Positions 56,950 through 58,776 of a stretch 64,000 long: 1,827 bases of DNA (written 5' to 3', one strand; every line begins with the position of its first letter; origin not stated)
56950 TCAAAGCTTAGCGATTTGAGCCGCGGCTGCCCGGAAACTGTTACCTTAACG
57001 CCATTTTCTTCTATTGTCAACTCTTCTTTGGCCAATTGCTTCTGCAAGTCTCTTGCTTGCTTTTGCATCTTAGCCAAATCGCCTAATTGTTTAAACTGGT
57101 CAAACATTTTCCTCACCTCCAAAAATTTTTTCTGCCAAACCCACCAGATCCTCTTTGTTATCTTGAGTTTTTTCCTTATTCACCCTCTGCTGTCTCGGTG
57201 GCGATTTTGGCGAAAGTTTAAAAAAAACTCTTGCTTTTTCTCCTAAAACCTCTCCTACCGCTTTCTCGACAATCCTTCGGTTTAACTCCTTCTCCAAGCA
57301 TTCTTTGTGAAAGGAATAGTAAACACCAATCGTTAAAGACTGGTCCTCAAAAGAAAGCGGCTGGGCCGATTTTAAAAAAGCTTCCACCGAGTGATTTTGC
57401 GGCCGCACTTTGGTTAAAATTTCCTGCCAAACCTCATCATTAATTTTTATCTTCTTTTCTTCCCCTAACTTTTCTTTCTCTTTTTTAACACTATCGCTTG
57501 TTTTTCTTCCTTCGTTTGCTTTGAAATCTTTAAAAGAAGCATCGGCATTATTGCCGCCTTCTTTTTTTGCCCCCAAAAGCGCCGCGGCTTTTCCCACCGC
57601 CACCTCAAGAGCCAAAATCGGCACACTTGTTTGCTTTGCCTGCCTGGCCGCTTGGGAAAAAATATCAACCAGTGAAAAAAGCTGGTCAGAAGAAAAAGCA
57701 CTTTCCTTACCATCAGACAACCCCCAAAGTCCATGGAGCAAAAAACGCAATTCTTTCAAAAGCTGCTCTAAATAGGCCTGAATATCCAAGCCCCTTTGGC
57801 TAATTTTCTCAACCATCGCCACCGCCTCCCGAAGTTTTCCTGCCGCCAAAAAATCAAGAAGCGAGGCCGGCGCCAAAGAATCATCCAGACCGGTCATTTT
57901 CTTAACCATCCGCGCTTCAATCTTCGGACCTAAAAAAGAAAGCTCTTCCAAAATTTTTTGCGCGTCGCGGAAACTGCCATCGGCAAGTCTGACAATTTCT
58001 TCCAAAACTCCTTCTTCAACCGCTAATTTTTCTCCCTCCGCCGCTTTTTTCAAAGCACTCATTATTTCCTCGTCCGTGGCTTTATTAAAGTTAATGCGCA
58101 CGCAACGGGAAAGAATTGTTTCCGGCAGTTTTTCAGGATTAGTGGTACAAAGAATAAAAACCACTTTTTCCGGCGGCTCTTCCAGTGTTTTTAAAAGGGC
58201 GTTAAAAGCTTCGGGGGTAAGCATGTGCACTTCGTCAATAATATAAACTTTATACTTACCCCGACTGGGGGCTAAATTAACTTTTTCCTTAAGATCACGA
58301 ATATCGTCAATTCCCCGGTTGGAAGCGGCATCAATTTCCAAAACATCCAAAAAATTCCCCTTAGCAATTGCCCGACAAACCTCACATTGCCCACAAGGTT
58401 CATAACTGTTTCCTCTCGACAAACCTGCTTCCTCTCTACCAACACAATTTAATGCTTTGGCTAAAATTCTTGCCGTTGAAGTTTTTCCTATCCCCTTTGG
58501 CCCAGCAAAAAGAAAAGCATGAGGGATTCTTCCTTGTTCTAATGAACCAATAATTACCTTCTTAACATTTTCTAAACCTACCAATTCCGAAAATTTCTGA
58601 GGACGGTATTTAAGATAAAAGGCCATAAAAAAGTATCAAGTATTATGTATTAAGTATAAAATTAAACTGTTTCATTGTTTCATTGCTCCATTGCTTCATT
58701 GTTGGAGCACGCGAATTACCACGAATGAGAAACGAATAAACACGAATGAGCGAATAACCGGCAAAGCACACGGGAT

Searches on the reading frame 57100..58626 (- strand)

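Call 85: search_protein_families(library=ncbifam, proteins=[window:57100-58626:-], max_evalue=1e-10)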
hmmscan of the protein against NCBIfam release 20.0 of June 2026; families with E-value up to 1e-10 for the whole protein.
window:57100-58626:- (508 aa): 68 families (the best 25 are shown)
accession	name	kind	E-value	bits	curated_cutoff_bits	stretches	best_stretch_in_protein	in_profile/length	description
NF004046.1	PRK05563.1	equivalog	7.5e-119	398.2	400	1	2-349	4-358/567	DNA polymerase III subunit gamma/tau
NF011512.0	PRK14950.1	equivalog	1.3e-118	397.7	593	2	2-345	5-356/585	DNA polymerase III subunits gamma and tau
TIGR02397.1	dnaX_nterm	equivalog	3.3e-111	372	250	1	2-299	3-293/355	DNA polymerase III subunit gamma/tau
NF011514.0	PRK14953.1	equivalog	5.7e-107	358.6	536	1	2-449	5-436/488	DNA polymerase III subunits gamma and tau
NF011526.0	PRK14965.1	equivalog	8e-105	351.8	670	1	6-350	9-361/578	DNA polymerase III subunits gamma and tau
NF011523.0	PRK14962.1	equivalog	7.5e-104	348.1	576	1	2-447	3-428/474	DNA polymerase III subunits gamma and tau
NF011524.0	PRK14963.1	equivalog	1e-102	345.3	601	1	2-376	3-367/647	DNA polymerase III subunits gamma and tau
NF011510.0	PRK14948.1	equivalog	1.3e-102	344.6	593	1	3-296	8-295/640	DNA polymerase III subunit gamma/tau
NF005942.0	PRK07994.1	equivalog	1.7e-100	337.9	613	1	6-293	9-289/655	DNA polymerase III subunit gamma/tau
NF006585.0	PRK09111.1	equivalog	1.4e-93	314.7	604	1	6-291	33-316/616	DNA polymerase III subunit gamma/tau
NF004962.0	PRK06305.1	equivalog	1.2e-92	311.5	559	1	6-344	10-345/465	DNA polymerase III subunits gamma and tau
NF004549.0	PRK05896.1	equivalog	6.1e-89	299.4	578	1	2-291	5-287/642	DNA polymerase III subunits gamma and tau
NF006280.0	PRK08451.1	equivalog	5.4e-87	292.8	572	1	3-492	4-476/535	DNA polymerase III subunit gamma/tau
NF005846.3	PRK07764.1-6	equivalog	2.2e-86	291.3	625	1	2-297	1-292/628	DNA polymerase III subunit gamma and tau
NF008975.0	PRK12323.1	equivalog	5.2e-85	286.6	875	1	6-289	9-290/709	DNA polymerase III subunit gamma/tau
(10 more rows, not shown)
